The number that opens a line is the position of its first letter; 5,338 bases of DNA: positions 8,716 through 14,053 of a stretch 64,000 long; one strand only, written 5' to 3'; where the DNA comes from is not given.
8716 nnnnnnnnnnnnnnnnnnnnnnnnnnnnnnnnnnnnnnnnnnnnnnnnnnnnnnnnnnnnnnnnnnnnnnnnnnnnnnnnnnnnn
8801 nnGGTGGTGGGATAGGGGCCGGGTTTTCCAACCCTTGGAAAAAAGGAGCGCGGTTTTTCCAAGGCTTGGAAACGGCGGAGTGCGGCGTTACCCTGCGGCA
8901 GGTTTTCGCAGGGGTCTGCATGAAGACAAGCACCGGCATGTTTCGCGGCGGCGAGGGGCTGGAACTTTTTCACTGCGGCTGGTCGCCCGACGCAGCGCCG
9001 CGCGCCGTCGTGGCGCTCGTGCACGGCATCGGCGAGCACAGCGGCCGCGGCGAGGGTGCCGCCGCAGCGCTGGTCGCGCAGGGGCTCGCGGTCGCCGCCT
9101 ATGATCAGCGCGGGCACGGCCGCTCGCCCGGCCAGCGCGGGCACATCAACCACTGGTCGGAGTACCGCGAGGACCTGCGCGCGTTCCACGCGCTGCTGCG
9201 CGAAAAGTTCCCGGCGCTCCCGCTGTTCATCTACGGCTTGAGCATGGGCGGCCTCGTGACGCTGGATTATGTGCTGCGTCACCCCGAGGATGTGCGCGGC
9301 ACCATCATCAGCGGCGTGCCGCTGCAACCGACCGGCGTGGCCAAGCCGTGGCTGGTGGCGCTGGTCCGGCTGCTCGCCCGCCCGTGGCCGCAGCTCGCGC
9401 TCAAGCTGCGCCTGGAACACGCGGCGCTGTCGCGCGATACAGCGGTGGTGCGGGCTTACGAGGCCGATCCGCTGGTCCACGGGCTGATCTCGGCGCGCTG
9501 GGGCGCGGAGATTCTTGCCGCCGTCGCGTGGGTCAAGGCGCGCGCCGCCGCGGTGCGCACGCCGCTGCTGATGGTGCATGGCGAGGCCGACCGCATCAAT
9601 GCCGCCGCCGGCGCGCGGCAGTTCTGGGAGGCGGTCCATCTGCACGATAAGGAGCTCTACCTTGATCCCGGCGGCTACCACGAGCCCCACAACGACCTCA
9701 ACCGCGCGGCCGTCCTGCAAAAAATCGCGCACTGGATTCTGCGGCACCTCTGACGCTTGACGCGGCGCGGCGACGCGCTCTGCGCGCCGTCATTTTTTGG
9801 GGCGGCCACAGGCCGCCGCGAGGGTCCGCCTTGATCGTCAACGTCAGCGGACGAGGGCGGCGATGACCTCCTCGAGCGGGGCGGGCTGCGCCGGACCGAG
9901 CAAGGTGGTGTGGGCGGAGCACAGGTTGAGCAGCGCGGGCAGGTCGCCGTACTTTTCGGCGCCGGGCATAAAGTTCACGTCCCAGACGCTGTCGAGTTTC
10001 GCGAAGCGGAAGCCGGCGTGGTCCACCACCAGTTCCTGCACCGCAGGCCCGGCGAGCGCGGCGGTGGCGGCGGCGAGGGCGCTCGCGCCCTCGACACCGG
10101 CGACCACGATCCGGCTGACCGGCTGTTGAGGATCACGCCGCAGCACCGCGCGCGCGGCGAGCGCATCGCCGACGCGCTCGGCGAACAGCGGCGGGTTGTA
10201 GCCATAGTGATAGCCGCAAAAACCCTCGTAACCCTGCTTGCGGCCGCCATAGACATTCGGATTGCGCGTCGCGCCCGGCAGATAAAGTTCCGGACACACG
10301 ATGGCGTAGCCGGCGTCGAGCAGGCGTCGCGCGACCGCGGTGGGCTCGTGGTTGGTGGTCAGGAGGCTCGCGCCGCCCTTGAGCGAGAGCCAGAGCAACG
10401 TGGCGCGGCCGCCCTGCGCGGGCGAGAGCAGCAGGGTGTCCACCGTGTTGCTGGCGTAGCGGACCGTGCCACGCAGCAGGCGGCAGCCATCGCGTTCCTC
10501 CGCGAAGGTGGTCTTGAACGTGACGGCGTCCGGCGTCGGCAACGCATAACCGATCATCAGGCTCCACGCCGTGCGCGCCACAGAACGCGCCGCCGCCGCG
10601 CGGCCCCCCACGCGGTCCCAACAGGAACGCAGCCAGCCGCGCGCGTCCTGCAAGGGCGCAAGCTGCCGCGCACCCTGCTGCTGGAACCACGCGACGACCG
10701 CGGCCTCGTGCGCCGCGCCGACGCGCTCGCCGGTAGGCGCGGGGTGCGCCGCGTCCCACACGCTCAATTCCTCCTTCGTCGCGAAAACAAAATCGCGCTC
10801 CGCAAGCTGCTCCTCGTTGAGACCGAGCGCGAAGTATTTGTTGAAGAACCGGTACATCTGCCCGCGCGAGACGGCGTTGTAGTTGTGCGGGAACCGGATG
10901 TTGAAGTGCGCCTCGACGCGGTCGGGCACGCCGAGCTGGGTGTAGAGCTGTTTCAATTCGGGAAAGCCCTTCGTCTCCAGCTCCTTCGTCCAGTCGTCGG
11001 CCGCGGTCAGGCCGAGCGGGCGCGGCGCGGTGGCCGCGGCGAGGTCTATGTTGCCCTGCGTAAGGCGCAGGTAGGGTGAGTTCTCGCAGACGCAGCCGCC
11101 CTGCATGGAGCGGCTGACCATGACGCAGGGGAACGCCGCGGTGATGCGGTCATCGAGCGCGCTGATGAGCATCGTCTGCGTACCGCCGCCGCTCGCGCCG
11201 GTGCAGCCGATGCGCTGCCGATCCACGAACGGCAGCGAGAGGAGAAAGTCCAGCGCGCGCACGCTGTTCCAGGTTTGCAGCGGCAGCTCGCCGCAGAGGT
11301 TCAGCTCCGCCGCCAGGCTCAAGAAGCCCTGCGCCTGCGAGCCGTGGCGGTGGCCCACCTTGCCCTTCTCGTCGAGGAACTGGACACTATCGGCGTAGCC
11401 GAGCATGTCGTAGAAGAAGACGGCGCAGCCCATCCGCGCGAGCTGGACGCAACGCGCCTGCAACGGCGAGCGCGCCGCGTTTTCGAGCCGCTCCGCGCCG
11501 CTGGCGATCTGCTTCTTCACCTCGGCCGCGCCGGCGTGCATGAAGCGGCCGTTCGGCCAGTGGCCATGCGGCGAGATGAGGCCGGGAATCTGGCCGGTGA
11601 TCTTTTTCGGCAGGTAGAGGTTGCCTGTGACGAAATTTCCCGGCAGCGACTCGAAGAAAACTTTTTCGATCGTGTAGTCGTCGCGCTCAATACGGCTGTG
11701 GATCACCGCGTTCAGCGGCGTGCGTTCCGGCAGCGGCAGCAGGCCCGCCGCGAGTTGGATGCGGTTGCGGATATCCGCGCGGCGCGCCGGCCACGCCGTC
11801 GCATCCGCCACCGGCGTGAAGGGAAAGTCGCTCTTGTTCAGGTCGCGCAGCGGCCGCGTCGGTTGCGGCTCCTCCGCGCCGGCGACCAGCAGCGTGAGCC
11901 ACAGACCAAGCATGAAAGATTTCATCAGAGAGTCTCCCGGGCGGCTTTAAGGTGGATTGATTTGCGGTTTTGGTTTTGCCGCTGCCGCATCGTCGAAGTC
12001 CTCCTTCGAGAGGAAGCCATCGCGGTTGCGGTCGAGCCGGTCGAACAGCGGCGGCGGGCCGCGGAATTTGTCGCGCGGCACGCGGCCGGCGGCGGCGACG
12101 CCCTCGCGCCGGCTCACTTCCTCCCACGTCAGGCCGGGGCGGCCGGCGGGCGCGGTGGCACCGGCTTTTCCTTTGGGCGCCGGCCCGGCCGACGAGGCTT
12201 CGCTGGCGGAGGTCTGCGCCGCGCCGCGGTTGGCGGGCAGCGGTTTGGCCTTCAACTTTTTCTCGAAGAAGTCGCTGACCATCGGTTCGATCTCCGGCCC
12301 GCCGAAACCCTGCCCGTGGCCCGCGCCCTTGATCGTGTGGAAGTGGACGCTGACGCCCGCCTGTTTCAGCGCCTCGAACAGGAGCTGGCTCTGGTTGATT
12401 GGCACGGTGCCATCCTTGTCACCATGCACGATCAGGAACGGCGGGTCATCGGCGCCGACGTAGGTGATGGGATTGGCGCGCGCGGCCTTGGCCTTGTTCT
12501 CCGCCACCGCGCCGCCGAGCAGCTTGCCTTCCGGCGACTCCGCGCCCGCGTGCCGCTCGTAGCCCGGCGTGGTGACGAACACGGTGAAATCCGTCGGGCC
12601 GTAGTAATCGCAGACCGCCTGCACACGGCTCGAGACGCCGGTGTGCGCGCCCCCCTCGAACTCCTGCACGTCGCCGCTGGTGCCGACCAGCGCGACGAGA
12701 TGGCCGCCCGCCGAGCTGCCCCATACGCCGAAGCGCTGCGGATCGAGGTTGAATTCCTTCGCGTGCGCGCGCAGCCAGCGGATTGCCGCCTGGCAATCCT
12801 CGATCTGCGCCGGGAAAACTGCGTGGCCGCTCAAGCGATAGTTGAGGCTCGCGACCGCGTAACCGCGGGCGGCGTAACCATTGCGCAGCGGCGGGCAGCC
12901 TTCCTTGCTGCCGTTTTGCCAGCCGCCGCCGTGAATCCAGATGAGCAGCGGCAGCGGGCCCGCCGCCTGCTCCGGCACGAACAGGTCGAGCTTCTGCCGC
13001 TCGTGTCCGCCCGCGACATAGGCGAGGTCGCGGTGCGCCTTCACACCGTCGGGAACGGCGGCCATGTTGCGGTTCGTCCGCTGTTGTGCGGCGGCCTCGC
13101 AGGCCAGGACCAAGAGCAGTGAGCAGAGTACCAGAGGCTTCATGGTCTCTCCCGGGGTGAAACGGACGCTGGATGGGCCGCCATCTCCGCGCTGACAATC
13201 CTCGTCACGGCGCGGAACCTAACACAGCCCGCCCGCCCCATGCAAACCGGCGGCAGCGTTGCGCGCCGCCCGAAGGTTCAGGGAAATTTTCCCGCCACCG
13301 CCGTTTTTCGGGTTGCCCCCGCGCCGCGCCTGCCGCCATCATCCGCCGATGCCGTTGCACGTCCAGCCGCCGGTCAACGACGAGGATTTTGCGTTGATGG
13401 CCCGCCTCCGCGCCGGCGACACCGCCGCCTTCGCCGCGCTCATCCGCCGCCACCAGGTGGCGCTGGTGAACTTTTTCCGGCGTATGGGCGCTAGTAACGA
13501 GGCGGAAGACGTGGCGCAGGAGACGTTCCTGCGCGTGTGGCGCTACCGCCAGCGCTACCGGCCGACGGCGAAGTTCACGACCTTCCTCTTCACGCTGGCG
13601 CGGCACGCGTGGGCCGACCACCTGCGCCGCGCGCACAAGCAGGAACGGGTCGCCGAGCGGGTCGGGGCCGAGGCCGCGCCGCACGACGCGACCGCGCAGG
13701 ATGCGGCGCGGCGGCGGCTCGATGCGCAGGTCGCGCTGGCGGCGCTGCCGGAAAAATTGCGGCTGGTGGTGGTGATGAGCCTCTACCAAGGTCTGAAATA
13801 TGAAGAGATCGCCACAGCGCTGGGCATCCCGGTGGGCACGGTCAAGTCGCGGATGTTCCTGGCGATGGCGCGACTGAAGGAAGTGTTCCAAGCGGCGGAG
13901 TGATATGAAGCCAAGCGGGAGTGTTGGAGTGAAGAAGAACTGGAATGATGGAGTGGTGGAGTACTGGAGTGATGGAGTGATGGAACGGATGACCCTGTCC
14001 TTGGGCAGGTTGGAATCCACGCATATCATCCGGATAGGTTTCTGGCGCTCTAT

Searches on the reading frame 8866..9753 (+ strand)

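Call 26: search_protein_families(library=pfam, proteins=[window:8866-9753:+], max_evalue=0.001)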
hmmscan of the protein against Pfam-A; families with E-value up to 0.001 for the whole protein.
window:8866-9753:+ (295 aa): 6 families
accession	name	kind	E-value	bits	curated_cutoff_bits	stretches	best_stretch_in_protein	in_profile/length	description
PF12146.15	Hydrolase_4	-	3.9e-74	249.4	27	1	44-278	2-238/239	Serine aminopeptidase, S33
PF00561.26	Abhydrolase_1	-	2.4e-15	57.3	25.8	1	49-274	3-240/245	alpha/beta hydrolase fold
PF12697.13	Abhydrolase_6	-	2.4e-10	41.9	26.3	1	51-276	3-208/217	Alpha/beta hydrolase family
PF20408.4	Abhydrolase_11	-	5.2e-06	26.8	27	1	46-161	2-117/193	Alpha/beta hydrolase domain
PF00326.27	Peptidase_S9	-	0.00022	21.2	22.6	0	228-295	141-210/213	Prolyl oligopeptidase family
PF02129.25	Peptidase_S15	-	0.00029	21.1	23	0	69-269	47-258/262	X-Pro dipeptidyl-peptidase (S15 family)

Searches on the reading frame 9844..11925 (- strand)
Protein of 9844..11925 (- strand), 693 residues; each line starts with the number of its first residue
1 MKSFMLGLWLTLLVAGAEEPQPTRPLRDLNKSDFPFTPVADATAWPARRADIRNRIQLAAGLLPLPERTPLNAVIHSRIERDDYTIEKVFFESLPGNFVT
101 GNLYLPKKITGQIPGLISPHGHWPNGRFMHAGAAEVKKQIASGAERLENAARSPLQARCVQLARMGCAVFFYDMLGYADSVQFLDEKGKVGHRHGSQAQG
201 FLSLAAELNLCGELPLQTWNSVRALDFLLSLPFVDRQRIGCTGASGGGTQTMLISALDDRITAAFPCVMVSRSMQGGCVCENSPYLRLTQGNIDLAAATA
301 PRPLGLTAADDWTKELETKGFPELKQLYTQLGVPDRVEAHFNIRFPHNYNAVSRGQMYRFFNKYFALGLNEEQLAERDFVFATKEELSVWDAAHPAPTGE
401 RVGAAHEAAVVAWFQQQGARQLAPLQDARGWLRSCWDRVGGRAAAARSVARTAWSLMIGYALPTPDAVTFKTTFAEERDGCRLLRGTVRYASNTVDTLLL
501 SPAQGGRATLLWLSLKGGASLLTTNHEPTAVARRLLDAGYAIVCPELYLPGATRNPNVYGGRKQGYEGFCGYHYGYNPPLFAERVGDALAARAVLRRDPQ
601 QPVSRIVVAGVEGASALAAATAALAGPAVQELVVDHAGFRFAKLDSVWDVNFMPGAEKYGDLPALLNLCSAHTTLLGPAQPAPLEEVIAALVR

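Call 26: search_protein_families(library=pfam, proteins=[window:9844-11925:-], max_evalue=0.001)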
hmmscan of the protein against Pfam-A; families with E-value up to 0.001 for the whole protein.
window:9844-11925:- (693 aa): 4 families
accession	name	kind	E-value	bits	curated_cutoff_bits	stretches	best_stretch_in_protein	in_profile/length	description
PF05448.18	AXE1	-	2.9e-08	33.3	21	1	221-267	160-206/321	Acetyl xylan esterase (AXE1)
PF22244.2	GCE_fung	-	0.00019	21.8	27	1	200-266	66-134/231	Glucuronyl esterase, fungi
PF12715.13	Abhydrolase_7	-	0.00024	20.9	21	0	48-263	51-251/388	Abhydrolase family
PF01738.24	DLH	-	0.00051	20.1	21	0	530-625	32-118/217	Dienelactone hydrolase family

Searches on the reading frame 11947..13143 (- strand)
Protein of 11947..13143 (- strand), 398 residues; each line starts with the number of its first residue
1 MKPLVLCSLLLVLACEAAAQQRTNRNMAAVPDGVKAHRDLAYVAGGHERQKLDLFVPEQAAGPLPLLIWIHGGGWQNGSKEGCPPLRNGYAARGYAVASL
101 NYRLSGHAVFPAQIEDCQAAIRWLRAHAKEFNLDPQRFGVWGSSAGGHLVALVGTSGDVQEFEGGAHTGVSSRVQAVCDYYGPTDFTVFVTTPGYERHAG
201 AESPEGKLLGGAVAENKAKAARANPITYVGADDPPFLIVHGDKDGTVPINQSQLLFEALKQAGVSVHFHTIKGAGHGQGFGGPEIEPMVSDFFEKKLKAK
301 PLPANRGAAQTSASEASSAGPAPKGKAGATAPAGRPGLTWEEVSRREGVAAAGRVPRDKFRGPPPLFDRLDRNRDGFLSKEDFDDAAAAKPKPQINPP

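Call 26: search_protein_families(library=pfam, proteins=[window:11947-13143:-], max_evalue=0.001)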
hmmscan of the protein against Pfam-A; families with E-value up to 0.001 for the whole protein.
window:11947-13143:- (398 aa): 8 families
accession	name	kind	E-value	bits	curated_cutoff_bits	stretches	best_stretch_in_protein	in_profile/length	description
PF20434.5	BD-FAE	-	7.4e-70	235.2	26.8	1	52-259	1-215/215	BD-FAE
PF07859.19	Abhydrolase_3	-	5e-24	85.7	25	1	67-277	1-207/210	alpha/beta hydrolase fold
PF00326.27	Peptidase_S9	-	6.4e-18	65.5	22.6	1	113-297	44-210/213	Prolyl oligopeptidase family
PF00135.34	COesterase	-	2e-11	44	27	1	52-157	88-204/515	Carboxylesterase family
PF02129.25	Peptidase_S15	-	8.3e-07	29.4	23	1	51-156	6-115/262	X-Pro dipeptidyl-peptidase (S15 family)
PF01738.24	DLH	-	0.0001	22.4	21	0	226-277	136-187/217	Dienelactone hydrolase family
PF12146.15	Hydrolase_4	-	0.00074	19.3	27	0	234-276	192-232/239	Serine aminopeptidase, S33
PF00561.26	Abhydrolase_1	-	0.00089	19.4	25.8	0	209-277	175-239/245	alpha/beta hydrolase fold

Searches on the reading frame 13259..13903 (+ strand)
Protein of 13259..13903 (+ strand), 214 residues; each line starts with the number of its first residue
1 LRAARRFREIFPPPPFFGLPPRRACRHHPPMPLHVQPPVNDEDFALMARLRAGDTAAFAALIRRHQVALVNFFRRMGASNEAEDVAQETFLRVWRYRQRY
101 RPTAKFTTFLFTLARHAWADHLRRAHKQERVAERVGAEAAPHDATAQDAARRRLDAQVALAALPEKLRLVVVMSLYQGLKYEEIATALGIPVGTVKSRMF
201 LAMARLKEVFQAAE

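Call 26: search_protein_families(library=pfam, proteins=[window:13259-13903:+], max_evalue=0.001)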
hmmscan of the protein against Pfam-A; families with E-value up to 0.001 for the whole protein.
window:13259-13903:+ (214 aa): 5 families
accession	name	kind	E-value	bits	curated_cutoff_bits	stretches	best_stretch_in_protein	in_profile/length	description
PF04542.20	Sigma70_r2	-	3.5e-16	59.2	24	1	61-126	1-69/71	Sigma-70 region 2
PF08281.18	Sigma70_r4_2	-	6.3e-16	58.2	25.7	1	156-206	4-54/54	Sigma-70, region 4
PF04545.22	Sigma70_r4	-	8.9e-13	48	24.1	1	159-208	1-50/50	Sigma-70, region 4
PF07638.17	Sigma70_ECF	-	3.2e-07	30.8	21.1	1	46-207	7-180/185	ECF sigma factor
PF13384.12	HTH_23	-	0.00021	21.5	24.6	1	165-196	4-35/50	Homeodomain-like domain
